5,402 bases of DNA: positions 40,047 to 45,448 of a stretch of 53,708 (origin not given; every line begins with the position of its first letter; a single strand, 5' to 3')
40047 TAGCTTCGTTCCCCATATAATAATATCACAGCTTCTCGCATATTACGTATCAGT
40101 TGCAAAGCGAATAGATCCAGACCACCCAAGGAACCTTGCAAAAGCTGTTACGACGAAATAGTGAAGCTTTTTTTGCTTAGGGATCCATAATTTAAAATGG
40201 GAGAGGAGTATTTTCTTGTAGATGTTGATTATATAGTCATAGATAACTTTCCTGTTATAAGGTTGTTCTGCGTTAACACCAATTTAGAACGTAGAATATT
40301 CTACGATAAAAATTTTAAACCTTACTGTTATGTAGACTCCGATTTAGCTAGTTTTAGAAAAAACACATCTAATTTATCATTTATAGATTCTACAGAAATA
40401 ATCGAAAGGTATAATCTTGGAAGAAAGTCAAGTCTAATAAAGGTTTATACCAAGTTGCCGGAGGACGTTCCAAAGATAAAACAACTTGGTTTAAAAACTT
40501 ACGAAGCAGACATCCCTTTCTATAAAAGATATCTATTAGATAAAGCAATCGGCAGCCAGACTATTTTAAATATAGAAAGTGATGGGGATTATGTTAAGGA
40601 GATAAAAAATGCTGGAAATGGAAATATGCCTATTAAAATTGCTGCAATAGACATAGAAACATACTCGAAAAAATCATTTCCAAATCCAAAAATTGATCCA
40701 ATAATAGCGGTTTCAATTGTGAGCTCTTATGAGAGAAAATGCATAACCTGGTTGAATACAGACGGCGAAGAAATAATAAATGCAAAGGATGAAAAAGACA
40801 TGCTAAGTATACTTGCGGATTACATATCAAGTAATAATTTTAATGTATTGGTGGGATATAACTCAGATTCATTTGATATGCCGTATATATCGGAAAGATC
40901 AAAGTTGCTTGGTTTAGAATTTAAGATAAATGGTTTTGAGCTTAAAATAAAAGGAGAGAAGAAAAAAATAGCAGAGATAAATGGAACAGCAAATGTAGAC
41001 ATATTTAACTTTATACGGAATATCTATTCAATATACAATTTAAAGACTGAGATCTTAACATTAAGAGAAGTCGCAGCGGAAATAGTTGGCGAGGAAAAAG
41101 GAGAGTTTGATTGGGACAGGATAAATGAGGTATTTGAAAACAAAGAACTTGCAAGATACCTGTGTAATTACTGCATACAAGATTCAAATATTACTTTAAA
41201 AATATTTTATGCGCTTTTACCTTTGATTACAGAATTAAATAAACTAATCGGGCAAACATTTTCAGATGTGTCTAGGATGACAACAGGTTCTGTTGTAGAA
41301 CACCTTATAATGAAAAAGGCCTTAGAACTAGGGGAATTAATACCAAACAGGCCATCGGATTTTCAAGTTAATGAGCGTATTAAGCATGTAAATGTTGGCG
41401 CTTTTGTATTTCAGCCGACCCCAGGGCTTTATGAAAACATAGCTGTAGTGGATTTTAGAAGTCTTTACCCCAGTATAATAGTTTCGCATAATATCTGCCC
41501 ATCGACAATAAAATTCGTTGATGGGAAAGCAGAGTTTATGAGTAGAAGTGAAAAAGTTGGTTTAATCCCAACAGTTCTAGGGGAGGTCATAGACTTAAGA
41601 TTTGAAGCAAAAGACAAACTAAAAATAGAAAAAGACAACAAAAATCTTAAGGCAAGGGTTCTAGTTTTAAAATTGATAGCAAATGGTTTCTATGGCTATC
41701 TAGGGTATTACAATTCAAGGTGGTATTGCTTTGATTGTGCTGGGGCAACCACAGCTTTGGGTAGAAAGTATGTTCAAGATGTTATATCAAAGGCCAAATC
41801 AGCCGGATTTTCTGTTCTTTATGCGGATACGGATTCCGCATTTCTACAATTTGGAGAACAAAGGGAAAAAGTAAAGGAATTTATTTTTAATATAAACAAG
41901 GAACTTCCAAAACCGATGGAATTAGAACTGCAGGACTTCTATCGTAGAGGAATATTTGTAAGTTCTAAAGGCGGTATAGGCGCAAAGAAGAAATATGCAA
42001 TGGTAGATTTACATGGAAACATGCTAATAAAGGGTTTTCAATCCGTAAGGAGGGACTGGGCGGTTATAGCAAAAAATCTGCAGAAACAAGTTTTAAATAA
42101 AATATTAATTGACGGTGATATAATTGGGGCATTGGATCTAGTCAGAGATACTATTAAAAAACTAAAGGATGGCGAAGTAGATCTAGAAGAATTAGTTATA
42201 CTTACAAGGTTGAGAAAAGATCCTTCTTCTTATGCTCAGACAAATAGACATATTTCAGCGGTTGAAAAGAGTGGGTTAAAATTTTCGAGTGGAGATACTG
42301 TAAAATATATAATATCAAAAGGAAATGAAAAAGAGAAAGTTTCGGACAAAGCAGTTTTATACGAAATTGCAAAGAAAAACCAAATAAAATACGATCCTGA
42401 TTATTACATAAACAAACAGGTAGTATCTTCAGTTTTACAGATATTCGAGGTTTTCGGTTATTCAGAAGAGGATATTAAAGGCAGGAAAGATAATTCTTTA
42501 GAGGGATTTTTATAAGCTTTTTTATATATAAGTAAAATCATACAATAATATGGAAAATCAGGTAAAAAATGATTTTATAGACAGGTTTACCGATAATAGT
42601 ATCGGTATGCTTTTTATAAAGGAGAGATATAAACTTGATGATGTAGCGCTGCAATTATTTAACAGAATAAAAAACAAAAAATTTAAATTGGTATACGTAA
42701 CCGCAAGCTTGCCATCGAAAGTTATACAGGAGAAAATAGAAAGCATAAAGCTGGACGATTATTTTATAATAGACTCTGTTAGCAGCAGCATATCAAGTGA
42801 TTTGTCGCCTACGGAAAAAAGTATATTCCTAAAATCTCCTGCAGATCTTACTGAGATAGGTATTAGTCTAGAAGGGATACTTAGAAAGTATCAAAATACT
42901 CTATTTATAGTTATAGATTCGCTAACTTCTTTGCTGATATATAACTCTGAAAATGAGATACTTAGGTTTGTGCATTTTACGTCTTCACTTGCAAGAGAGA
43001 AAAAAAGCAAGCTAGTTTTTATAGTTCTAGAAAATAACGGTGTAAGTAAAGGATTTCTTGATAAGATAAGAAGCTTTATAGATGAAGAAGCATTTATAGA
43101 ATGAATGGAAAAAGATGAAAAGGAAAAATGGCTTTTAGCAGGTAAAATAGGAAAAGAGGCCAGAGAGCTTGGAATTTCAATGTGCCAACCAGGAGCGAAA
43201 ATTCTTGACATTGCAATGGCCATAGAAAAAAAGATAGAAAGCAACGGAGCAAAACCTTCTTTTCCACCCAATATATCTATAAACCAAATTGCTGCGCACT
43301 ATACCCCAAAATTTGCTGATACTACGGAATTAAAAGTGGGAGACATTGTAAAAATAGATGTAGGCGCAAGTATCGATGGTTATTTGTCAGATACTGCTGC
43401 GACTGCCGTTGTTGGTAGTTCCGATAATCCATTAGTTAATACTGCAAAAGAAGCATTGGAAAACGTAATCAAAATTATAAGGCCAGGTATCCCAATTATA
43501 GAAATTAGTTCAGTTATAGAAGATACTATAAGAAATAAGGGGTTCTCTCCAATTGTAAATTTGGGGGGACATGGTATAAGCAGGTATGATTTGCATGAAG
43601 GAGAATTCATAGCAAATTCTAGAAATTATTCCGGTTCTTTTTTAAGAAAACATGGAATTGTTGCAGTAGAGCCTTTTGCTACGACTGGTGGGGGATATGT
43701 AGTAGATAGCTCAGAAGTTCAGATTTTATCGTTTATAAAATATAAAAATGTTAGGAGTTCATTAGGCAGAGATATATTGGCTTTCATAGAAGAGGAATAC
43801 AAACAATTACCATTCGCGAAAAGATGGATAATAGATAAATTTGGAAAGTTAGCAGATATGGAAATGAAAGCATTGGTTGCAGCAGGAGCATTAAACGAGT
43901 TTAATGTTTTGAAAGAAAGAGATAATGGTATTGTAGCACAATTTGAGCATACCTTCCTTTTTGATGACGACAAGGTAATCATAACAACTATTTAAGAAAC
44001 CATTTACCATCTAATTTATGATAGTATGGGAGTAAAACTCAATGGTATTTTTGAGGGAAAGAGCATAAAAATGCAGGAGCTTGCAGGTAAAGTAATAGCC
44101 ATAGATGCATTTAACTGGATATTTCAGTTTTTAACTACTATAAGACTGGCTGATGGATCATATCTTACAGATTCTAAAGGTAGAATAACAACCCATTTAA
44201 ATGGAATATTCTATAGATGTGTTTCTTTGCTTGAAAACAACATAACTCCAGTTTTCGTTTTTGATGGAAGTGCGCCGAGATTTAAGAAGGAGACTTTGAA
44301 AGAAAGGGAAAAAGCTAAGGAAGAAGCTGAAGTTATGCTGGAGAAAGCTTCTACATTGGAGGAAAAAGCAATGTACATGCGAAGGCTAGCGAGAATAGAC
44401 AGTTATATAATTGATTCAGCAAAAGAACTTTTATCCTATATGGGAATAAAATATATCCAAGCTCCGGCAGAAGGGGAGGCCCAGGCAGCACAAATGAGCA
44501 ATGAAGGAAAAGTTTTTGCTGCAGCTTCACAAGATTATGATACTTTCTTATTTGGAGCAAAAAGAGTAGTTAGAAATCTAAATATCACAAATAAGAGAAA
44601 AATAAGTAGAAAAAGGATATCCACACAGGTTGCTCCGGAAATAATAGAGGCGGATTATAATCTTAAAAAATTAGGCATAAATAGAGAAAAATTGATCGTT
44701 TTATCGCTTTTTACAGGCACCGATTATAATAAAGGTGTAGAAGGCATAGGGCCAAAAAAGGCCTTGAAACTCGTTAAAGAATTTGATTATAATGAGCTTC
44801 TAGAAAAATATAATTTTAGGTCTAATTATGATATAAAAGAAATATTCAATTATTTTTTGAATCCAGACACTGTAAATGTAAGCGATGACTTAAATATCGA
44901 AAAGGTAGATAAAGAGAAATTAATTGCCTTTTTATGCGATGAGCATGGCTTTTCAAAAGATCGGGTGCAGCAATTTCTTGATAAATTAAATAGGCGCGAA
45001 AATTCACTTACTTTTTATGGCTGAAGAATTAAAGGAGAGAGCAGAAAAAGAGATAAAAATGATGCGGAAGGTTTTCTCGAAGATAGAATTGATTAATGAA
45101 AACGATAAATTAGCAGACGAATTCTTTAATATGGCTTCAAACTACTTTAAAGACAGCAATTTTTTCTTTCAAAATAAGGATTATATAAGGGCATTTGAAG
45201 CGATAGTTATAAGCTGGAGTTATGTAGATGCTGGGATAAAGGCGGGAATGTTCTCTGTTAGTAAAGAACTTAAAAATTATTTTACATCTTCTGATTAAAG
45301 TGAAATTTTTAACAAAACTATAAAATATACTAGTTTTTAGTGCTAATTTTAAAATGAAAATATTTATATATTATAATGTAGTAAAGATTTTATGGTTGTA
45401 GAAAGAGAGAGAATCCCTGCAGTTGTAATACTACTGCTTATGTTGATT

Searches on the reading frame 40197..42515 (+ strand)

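Call 7: search_protein_families(library=pfam, proteins=[window:40197-42515:+], max_evalue=0.001)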
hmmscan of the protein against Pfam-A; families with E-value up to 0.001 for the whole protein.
window:40197-42515:+ (772 aa): 2 families
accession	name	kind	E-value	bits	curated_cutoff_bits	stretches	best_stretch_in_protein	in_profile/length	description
PF00136.26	DNA_pol_B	-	1.2e-61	209.3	23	1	365-751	13-451/453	DNA polymerase family B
PF03104.25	DNA_pol_B_exo1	-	4.6e-29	101.9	23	1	100-279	2-234/242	DNA polymerase family B, exonuclease domain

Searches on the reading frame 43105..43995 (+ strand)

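Call 20: search_protein_families(library=pfam, proteins=[window:43105-43995:+], max_evalue=0.01)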
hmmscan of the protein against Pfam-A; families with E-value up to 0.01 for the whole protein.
window:43105-43995:+ (296 aa): 1 family
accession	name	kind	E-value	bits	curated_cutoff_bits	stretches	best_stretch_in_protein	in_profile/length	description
PF00557.29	Peptidase_M24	-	7.7e-31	107.9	23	1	12-198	6-190/208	Metallopeptidase family M24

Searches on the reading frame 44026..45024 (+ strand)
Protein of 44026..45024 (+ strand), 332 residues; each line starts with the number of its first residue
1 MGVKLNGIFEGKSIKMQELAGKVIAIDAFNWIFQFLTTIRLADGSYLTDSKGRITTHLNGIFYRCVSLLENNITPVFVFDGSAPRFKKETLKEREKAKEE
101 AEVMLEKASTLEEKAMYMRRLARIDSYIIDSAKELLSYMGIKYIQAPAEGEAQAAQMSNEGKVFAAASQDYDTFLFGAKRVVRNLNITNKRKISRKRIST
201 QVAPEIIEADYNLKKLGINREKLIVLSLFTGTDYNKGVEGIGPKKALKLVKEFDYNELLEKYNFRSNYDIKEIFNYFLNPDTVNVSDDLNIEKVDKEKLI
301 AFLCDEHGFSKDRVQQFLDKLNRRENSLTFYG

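Call 6: search_protein_families(library=pfam, proteins=[window:44026-45024:+], max_evalue=1)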
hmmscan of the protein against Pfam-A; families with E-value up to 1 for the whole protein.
window:44026-45024:+ (332 aa): 6 families
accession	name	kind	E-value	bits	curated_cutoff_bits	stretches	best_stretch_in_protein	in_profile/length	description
PF00867.23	XPG_I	-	2.1e-25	89.3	24.9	1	140-233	1-89/89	XPG I-region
PF00752.23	XPG_N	-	3.4e-20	72.8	22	1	12-100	17-100/101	XPG N-terminal domain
PF01367.25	5_3_exonuc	-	0.0017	19.3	40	1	233-255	18-40/97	5'-3' exonuclease, C-terminal SAM fold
PF14520.12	HHH_5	-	0.019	15.9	27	1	237-259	6-30/57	Helix-hairpin-helix domain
PF07643.16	DUF1598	-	0.042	14.5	25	1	199-223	53-77/84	Protein of unknown function (DUF1598)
PF22798.2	DUF5817_CT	-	0.11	12.8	29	1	300-324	18-42/54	DUF5817, C-terminal domain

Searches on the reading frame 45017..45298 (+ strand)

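Call 6: search_protein_families(library=pfam, proteins=[window:45017-45298:+], max_evalue=1)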
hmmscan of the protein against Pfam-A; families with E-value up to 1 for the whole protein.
window:45017-45298:+ (93 aa): 3 families
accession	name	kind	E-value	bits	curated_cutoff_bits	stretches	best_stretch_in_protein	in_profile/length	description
PF04010.18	DUF357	-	6.6e-11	42.5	29.4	1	14-79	4-73/73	Protein of unknown function (DUF357)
PF25191.1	DUF7832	-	0.0081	16.7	27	1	2-64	40-105/115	Domain of unknown function (DUF7832)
PF00604.22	Flu_PB2_5th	-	0.062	13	25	1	11-56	87-132/210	Influenza RNA polymerase PB2 CAP binding domain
